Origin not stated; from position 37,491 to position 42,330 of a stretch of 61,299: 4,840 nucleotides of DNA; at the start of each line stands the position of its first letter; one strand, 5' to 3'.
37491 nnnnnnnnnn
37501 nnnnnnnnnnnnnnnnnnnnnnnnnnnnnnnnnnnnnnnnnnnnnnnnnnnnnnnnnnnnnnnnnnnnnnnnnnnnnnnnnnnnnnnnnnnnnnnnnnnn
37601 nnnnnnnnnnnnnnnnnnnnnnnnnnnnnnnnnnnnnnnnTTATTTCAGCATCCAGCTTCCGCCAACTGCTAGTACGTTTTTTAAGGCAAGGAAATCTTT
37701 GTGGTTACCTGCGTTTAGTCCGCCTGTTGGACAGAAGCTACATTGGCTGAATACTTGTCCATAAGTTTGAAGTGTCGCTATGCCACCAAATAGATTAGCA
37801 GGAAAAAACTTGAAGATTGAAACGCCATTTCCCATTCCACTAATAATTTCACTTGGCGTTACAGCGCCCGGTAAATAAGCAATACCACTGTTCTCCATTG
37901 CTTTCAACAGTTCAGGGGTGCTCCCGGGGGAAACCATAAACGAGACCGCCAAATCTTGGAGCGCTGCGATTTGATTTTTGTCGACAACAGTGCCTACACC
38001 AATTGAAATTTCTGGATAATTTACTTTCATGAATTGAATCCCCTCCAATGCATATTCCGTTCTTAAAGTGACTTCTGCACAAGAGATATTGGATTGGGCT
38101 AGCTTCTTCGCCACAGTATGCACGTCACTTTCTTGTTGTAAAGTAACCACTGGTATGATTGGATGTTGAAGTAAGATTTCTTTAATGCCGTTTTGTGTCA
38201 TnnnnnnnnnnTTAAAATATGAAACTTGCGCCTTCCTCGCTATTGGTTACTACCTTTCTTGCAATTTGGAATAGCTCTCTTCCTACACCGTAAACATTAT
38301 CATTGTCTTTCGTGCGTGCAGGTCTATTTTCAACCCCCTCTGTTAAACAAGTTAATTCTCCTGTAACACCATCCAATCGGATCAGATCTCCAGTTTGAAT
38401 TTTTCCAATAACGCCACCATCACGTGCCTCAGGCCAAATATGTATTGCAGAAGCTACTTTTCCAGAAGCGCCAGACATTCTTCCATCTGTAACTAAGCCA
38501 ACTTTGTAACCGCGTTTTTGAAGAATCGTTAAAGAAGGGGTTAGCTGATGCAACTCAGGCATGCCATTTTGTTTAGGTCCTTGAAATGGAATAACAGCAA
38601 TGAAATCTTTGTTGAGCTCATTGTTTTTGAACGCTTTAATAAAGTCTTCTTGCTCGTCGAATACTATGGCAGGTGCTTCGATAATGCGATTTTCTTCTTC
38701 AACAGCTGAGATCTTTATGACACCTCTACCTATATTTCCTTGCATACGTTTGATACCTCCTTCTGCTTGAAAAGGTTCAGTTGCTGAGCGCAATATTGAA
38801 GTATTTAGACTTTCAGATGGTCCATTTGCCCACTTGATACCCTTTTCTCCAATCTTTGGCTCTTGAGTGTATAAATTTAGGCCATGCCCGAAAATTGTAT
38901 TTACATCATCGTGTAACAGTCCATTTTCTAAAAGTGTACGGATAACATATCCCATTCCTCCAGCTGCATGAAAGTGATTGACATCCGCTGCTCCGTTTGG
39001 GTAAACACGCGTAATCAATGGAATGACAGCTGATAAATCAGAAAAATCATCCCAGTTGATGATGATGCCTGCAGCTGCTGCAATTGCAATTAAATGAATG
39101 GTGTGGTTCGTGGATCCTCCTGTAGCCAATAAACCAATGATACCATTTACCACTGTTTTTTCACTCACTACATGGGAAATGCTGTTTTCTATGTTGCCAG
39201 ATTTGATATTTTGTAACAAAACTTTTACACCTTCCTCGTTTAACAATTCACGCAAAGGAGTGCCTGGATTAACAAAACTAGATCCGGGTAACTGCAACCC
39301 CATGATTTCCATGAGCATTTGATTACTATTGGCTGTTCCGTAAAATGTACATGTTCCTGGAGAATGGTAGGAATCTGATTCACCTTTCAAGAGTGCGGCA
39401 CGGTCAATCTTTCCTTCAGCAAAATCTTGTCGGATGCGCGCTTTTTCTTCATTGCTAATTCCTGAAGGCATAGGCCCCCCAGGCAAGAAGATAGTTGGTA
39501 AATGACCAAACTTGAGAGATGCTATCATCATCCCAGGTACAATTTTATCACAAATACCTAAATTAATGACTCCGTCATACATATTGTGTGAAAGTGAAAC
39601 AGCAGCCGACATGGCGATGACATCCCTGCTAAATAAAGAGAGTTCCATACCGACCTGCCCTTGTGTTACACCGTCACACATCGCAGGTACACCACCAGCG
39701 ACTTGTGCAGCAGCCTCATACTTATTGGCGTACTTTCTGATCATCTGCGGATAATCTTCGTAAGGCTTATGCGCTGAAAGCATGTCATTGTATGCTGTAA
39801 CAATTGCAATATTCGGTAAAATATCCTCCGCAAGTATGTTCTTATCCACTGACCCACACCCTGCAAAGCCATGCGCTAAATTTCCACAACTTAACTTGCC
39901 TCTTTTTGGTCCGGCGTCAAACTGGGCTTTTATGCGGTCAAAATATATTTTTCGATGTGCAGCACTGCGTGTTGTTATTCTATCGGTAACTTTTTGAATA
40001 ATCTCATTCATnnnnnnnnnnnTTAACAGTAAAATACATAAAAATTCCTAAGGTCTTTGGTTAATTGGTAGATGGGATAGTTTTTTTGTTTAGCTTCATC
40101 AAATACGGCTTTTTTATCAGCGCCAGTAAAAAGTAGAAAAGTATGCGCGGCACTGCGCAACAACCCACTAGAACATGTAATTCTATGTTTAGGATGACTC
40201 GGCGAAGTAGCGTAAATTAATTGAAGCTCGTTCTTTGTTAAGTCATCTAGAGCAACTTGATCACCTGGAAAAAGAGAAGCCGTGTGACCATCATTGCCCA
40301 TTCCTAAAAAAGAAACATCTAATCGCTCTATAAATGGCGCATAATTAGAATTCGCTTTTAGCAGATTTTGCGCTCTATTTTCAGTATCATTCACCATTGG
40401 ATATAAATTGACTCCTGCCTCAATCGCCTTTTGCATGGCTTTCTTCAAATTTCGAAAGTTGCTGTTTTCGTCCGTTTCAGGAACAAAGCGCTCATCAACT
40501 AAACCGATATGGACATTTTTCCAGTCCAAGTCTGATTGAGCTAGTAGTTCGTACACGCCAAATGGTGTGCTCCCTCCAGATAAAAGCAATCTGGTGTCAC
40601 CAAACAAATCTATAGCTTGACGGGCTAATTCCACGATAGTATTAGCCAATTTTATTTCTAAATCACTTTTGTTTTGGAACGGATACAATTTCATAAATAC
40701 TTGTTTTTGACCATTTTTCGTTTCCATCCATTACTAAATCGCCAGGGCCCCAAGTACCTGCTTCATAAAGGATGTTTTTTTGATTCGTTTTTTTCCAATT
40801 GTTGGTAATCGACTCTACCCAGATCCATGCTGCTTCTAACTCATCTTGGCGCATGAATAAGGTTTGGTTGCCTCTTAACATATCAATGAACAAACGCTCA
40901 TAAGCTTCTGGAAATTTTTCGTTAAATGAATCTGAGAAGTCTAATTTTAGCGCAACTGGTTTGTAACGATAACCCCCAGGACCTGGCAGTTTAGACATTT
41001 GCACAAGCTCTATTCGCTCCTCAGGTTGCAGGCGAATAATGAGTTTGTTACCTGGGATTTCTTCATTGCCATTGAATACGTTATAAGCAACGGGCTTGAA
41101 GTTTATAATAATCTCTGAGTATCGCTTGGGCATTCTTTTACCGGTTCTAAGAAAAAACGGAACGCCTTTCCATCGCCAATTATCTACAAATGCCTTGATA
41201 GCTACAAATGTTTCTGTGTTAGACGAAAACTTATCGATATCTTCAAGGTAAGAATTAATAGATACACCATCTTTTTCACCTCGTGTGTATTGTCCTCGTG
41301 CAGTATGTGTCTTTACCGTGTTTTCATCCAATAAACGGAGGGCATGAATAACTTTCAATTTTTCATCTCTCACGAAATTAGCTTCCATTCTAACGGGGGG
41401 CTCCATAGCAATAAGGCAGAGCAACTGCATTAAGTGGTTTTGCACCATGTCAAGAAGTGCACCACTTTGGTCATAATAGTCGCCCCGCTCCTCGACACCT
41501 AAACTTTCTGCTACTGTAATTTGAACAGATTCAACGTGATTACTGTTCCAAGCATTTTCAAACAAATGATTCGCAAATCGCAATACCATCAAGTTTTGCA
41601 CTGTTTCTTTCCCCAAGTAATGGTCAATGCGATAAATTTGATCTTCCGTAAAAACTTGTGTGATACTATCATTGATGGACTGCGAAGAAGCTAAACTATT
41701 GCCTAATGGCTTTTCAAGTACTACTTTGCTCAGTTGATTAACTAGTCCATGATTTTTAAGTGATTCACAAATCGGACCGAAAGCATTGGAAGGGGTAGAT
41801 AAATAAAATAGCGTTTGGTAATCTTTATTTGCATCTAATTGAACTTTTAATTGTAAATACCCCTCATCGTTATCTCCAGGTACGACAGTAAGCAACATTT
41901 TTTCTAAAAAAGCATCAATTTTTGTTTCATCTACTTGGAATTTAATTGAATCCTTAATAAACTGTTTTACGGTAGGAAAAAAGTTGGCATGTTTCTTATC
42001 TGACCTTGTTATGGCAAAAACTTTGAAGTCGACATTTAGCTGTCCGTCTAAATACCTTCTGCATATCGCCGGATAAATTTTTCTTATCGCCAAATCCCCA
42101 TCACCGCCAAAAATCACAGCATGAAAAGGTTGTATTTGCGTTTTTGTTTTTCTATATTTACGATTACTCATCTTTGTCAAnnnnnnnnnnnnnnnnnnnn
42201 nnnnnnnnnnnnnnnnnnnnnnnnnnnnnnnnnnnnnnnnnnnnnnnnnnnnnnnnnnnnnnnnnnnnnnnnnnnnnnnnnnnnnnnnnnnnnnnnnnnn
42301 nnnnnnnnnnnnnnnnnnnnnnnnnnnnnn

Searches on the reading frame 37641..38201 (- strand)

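Call 6: search_protein_families(library=pfam, proteins=[window:37641-38201:-], max_evalue=0.00001)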
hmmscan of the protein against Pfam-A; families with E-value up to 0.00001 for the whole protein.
window:37641-38201:- (186 aa): 1 family
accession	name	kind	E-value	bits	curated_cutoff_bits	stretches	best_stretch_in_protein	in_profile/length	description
PF01081.25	Aldolase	-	4.8e-54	183.2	27.8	1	6-185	1-180/196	KDPG and KHG aldolase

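Call 42: search_protein_families(library=ncbifam, proteins=[window:37641-38201:-], max_evalue=1e-10)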
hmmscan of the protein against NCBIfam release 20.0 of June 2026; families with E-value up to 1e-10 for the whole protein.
window:37641-38201:- (186 aa): 8 families
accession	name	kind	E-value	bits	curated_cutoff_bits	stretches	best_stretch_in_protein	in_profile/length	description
NF004325.0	PRK05718.1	subfamily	1.4e-60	204.3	241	1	3-185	5-187/213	keto-hydroxyglutarate-aldolase/keto-deoxy-phosphogluconate aldolase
TIGR01182.1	eda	subfamily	4.3e-56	189.5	156.05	1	7-185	2-180/204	bifunctional 4-hydroxy-2-oxoglutarate aldolase/2-dehydro-3-deoxy-phosphogluconate aldolase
NF004673.0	PRK06015.1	equivalog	2.8e-43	148.2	320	1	7-184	9-186/212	2-dehydro-3-deoxy-phosphogluconate aldolase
NF005673.0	PRK07455.1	equivalog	1e-26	93.4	232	1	4-181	4-180/213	bifunctional 4-hydroxy-2-oxoglutarate aldolase/2-dehydro-3-deoxy-phosphogluconate aldolase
NF041633.1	trifunc_aldol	exception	2.4e-25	89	700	1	9-184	5-192/580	KHG/KDPG aldolase/sugar kinase fusion protein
NF006600.0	PRK09140.1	subfamily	5.6e-21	74.8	207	1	10-173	8-172/210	2-dehydro-3-deoxy-6-phosphogalactonate aldolase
NF005119.0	PRK06552.1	subfamily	8.4e-20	71.2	238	1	4-182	4-185/213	bifunctional 2-keto-4-hydroxyglutarate aldolase/2-keto-3-deoxy-6-phosphogluconate aldolase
NF005499.0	PRK07114.1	equivalog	1.3e-16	61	275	1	6-164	9-170/223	bifunctional 4-hydroxy-2-oxoglutarate aldolase/2-dehydro-3-deoxy-phosphogluconate aldolase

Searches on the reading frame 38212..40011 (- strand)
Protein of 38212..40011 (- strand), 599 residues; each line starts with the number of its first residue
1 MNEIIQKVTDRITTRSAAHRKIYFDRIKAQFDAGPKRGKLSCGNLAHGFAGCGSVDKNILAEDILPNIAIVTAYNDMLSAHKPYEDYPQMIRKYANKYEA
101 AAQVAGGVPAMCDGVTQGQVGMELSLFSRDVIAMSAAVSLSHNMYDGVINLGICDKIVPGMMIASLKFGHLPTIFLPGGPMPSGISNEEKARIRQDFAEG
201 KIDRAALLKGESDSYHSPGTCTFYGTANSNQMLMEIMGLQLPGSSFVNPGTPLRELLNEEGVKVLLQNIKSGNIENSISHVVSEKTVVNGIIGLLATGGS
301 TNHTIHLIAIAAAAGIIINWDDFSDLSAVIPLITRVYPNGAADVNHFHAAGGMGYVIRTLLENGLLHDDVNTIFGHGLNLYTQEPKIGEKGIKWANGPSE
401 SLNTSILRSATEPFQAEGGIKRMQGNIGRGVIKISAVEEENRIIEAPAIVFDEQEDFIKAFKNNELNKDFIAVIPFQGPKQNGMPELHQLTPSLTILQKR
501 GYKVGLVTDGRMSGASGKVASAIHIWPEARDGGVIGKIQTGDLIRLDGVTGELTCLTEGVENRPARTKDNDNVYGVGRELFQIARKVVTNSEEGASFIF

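Call 6: search_protein_families(library=pfam, proteins=[window:38212-40011:-], max_evalue=0.00001)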
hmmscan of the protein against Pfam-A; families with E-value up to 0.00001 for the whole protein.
window:38212-40011:- (599 aa): 2 families
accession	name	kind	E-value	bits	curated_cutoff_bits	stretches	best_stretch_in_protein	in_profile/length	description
PF00920.27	ILVD_EDD_N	-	1.8e-94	316.9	27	1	66-378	2-313/316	Dihydroxy-acid/6-phosphogluconate dehydratase N-terminal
PF24877.1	ILV_EDD_C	-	1e-47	162.5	27.7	1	406-595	2-191/191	Dihydroxy-acid/6-phosphogluconate dehydratase C-terminal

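Call 42: search_protein_families(library=ncbifam, proteins=[window:38212-40011:-], max_evalue=1e-10)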
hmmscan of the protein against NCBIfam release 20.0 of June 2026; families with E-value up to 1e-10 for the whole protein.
window:38212-40011:- (599 aa): 8 families
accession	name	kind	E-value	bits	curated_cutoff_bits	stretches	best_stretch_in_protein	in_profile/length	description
TIGR01196.1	edd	equivalog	1.8e-280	931.4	708.25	1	5-598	4-600/601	phosphogluconate dehydratase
NF002068.0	PRK00911.1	subfamily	2.5e-95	320.1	644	1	66-595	36-553/559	dihydroxy-acid dehydratase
TIGR00110.1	ilvD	equivalog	1.4e-87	294.5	618.15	1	66-595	19-539/543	dihydroxy-acid dehydratase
NF004784.0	PRK06131.1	subfamily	1.2e-71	241.9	539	1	91-597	62-560/576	dihydroxy-acid dehydratase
NF009560.0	PRK13017.1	subfamily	4.7e-63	213.3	684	1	66-597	47-575/595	dihydroxy-acid dehydratase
NF009103.0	PRK12448.1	equivalog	1.3e-62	211.9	710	2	66-379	35-358/616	dihydroxy-acid dehydratase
NF009559.0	PRK13016.1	equivalog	5.9e-56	189.9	882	1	66-599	44-563/578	L-arabinonate dehydratase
TIGR03432.1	yjhG_yagF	hypoth_equivalog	1.3e-54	185.4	808.15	2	100-379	101-385/640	YjhG/YagF family D-xylonate dehydratase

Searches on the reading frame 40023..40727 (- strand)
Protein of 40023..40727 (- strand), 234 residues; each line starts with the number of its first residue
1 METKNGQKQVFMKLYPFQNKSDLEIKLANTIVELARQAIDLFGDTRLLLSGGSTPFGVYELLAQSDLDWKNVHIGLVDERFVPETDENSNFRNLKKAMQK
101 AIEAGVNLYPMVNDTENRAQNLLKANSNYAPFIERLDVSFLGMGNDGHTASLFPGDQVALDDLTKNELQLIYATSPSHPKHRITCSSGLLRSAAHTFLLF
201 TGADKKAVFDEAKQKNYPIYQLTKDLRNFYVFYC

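Call 6: search_protein_families(library=pfam, proteins=[window:40023-40727:-], max_evalue=0.00001)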
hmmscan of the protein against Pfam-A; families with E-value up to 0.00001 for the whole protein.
window:40023-40727:- (234 aa): 1 family
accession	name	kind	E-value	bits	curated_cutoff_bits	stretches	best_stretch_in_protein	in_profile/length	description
PF01182.26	Glucosamine_iso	-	4e-47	161.4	27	1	19-220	2-214/225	Glucosamine-6-phosphate isomerases/6-phosphogluconolactonase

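Call 42: search_protein_families(library=ncbifam, proteins=[window:40023-40727:-], max_evalue=1e-10)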
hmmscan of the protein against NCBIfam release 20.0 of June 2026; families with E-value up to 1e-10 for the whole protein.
window:40023-40727:- (234 aa): 1 family
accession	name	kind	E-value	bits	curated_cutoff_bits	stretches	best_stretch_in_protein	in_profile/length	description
TIGR01198.1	pgl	equivalog_domain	5.5e-46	157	124.45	1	17-216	2-210/234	6-phosphogluconolactonase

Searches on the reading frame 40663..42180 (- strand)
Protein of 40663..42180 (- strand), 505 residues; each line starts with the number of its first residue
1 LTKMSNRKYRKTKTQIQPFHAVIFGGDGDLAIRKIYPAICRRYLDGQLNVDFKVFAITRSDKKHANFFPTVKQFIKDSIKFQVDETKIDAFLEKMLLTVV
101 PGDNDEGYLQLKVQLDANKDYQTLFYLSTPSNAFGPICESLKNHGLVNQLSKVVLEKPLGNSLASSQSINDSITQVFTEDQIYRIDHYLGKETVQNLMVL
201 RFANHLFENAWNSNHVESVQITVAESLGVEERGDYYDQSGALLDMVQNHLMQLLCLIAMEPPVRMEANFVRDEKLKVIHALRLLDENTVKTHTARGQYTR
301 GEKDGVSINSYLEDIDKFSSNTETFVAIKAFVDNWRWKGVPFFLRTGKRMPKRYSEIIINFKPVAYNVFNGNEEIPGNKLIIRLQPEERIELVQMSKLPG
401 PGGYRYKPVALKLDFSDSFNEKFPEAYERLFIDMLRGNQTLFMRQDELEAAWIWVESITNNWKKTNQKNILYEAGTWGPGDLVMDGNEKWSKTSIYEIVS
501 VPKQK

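Call 6: search_protein_families(library=pfam, proteins=[window:40663-42180:-], max_evalue=0.00001)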
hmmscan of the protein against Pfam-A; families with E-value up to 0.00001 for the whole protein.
window:40663-42180:- (505 aa): 2 families
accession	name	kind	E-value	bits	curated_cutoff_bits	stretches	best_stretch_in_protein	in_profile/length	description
PF02781.21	G6PD_C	-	2.7e-110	368.5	27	1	198-481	1-283/296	Glucose-6-phosphate dehydrogenase, C-terminal domain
PF00479.28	G6PD_N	-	4e-50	171.4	22.1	1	22-196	1-183/183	Glucose-6-phosphate dehydrogenase, NAD binding domain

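Call 42: search_protein_families(library=ncbifam, proteins=[window:40663-42171:-], max_evalue=1e-10)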
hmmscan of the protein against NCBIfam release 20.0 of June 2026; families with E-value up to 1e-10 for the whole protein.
window:40663-42171:- (502 aa): 3 families
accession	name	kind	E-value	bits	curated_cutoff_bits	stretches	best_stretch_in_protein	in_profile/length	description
TIGR00871.1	zwf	equivalog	9.6e-164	545.6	400.6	1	17-478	4-471/486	glucose-6-phosphate dehydrogenase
NF009492.0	PRK12853.1-3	equivalog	2.8e-111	372.8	428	1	17-480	11-461/472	glucose-6-phosphate dehydrogenase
NF004331.0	PRK05722.2-1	equivalog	6.6e-66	223.3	622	1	16-362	4-328/425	glucose-6-phosphate dehydrogenase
